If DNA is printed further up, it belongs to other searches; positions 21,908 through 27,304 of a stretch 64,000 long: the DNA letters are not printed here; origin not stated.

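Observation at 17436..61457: Five copies of a two-block regulatory element in front of every structural operon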

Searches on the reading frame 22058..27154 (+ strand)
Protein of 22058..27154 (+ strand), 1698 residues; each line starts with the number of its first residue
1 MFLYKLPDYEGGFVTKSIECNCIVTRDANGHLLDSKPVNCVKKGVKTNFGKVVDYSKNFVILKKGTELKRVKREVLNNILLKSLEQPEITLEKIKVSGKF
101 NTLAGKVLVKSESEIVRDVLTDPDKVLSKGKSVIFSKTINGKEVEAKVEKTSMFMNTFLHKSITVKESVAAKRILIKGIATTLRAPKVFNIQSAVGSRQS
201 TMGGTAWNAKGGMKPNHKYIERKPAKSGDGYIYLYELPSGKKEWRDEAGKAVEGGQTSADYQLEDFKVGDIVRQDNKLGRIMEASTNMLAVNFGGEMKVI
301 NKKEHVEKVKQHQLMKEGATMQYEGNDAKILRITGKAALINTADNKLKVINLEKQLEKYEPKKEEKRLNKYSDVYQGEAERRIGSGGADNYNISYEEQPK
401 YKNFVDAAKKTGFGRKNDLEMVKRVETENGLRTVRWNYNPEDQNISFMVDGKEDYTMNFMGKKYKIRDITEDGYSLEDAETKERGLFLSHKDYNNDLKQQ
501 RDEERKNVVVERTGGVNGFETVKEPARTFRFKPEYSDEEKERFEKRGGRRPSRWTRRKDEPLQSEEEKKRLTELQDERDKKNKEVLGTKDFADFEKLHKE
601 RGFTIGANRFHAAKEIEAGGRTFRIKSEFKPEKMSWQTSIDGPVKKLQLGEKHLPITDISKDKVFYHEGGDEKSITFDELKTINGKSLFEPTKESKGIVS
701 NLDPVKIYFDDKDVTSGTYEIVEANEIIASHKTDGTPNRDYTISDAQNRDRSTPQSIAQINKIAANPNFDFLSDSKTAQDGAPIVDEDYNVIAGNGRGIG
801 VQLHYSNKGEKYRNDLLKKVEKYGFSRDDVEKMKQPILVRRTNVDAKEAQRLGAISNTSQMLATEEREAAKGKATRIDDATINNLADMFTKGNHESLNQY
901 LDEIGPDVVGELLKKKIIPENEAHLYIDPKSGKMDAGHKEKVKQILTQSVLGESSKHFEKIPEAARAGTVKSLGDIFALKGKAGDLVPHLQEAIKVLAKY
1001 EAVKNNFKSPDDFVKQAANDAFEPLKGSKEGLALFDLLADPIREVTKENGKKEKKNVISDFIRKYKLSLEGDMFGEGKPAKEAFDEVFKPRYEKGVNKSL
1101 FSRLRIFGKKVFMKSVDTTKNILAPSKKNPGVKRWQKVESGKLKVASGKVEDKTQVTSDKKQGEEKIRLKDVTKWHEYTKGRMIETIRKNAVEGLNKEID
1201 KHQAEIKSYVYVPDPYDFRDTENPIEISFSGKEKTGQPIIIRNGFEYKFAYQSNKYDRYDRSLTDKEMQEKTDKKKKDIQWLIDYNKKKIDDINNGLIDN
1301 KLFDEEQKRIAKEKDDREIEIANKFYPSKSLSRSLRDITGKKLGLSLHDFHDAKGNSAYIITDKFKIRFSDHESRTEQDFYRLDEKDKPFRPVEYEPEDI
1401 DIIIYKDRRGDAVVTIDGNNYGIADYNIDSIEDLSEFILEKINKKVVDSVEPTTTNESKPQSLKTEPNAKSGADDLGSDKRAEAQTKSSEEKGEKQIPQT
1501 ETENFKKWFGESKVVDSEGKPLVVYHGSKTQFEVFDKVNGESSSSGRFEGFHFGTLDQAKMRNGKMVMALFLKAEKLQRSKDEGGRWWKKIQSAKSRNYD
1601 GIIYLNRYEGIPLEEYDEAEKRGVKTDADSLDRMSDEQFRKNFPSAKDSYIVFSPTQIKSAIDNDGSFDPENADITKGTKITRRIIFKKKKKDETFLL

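Call 8: search_protein_families(library=pfam, proteins=[window:22058-27154:+])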
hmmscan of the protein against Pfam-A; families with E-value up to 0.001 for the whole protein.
window:22058-27154:+ (1698 aa): 2 families
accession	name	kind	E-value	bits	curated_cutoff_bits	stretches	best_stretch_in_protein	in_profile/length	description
PF18763.7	ddrB-ParB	-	1e-26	93.9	27.6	1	716-842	7-120/121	ddrB-like ParB superfamily domain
PF18760.7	ART-PolyVal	-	6.1e-15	56.6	31.2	1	1516-1668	1-140/140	ADP-Ribosyltransferase in polyvalent proteins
